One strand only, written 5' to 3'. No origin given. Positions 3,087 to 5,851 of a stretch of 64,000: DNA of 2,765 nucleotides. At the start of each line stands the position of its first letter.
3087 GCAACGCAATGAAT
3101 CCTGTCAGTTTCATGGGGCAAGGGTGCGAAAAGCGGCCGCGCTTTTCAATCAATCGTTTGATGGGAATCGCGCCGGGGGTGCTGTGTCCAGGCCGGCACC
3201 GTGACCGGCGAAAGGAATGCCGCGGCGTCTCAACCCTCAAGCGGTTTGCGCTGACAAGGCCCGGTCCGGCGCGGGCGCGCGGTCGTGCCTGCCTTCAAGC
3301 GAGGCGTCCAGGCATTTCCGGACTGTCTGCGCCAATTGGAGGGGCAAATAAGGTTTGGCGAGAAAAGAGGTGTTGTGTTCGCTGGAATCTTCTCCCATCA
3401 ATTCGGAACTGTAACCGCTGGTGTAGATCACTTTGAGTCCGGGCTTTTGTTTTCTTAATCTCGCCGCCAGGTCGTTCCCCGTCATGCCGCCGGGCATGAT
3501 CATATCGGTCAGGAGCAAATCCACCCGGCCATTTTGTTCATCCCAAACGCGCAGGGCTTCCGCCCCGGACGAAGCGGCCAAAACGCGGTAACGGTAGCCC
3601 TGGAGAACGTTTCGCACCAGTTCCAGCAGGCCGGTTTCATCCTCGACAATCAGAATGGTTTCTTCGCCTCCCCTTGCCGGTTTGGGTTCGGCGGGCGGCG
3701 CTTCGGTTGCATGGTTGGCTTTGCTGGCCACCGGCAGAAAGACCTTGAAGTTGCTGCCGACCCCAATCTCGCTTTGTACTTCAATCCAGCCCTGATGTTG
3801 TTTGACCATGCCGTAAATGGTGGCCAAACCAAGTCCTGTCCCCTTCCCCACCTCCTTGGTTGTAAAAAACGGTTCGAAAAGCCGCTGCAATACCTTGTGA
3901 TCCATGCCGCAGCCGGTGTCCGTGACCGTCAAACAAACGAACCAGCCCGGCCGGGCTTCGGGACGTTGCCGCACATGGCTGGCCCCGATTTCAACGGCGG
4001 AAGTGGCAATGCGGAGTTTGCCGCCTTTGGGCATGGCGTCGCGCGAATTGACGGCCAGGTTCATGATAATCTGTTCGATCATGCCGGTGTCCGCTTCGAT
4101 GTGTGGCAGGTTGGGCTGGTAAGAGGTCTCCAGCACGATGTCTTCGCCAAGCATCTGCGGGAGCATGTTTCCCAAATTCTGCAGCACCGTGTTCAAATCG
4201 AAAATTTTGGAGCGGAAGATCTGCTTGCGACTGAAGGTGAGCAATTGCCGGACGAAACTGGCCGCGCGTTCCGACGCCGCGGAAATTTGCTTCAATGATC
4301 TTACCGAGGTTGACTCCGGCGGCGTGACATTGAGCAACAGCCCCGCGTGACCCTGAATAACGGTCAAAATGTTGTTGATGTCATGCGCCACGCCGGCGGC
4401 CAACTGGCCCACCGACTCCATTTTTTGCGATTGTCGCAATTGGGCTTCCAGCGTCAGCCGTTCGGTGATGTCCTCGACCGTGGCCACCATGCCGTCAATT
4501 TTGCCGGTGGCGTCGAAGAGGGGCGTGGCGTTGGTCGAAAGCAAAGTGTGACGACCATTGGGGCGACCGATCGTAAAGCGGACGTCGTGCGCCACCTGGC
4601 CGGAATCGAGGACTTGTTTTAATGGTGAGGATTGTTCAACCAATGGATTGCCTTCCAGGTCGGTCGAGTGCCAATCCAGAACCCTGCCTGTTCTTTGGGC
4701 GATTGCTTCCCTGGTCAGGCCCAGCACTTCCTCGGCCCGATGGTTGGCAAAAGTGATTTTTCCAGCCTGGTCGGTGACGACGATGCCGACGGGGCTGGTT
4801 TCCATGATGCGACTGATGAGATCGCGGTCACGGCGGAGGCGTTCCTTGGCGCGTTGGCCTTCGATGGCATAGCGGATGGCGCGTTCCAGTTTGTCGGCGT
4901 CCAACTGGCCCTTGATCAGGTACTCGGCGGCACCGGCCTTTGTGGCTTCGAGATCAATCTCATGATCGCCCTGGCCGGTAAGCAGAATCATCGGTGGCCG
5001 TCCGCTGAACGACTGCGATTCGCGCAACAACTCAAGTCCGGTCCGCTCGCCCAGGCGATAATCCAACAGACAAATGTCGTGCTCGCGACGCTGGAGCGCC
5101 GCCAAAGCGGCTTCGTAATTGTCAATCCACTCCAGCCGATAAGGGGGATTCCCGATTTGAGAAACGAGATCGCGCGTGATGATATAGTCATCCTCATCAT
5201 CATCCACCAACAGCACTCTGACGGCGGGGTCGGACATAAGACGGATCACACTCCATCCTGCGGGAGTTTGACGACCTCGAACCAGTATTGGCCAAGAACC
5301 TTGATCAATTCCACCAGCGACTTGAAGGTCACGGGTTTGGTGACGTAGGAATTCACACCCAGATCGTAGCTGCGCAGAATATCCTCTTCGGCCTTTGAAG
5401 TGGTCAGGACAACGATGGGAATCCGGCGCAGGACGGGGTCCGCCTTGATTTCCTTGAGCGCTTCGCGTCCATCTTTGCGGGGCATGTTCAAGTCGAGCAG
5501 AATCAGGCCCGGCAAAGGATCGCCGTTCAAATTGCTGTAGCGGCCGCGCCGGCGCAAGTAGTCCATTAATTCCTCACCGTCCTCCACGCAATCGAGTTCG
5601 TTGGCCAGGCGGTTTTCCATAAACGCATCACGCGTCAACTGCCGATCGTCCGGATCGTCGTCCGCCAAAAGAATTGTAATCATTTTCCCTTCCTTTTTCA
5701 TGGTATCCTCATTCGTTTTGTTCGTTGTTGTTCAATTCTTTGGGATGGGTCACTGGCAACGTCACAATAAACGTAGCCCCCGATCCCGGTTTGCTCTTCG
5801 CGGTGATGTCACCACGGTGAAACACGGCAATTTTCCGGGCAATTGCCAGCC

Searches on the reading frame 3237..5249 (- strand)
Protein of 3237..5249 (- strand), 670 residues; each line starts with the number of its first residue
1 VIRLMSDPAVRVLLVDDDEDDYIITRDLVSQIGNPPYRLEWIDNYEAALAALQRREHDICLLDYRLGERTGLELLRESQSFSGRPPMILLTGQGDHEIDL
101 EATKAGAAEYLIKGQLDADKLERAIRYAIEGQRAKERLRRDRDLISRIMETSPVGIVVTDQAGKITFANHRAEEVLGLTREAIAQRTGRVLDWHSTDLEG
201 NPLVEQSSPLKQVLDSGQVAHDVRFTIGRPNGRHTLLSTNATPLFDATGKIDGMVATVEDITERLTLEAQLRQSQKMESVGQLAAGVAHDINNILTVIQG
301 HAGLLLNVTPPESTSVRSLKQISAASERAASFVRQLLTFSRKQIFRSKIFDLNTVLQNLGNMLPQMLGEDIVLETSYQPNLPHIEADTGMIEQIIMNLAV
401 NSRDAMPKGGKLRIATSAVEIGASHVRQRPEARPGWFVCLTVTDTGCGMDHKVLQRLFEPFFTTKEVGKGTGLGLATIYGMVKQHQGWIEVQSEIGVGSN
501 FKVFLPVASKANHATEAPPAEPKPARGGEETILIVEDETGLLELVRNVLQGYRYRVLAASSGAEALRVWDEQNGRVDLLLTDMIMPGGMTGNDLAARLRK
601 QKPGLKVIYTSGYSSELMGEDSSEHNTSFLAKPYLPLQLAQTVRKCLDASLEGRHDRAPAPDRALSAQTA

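Call 6: search_protein_families(library=pfam, proteins=[window:3237-5249:-])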
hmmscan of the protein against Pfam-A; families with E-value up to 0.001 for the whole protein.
window:3237-5249:- (670 aa): 10 families
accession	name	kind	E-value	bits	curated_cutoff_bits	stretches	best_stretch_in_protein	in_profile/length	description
PF00072.30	Response_reg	-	1.4e-35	122.2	30.2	2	532-643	1-110/111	Response regulator receiver domain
PF02518.31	HATPase_c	-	1.9e-19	70.6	26.4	1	389-508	4-110/111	Histidine kinase-, DNA gyrase B-, and HSP90-like ATPase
PF08448.16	PAS_4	-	6.2e-15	55.8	23.1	1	150-264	2-108/110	PAS fold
PF00989.32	PAS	-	8.2e-15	55.2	22.6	1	145-261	3-113/113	PAS fold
PF13426.13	PAS_9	-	9.9e-12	45.5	27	1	153-263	1-103/103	PAS domain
PF00512.31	HisKA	-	1.9e-10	41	26.9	1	281-342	3-63/66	His Kinase A (phospho-acceptor) domain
PF13188.13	PAS_8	-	2.2e-09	37.3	21.8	1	145-196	3-52/65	PAS domain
PF08447.18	PAS_3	-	0.00047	20.8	25.6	0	166-258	2-89/89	PAS fold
PF12860.13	PAS_7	-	0.00058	20.4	27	0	154-266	6-112/115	PAS fold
PF13596.12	PAS_10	-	0.00061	20.8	22.1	0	147-262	3-106/106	PAS domain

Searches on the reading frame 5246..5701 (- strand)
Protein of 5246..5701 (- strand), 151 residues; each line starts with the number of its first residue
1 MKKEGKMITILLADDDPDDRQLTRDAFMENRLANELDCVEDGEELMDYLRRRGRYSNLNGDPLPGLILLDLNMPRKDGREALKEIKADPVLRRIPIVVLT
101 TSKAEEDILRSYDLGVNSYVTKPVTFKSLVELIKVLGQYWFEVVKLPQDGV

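Call 6: search_protein_families(library=pfam, proteins=[window:5246-5701:-])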
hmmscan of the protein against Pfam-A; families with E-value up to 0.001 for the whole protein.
window:5246-5701:- (151 aa): 1 family
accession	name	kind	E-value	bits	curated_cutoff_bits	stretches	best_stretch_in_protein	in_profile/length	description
PF00072.30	Response_reg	-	7.6e-20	71.6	30.2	1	10-133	1-110/111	Response regulator receiver domain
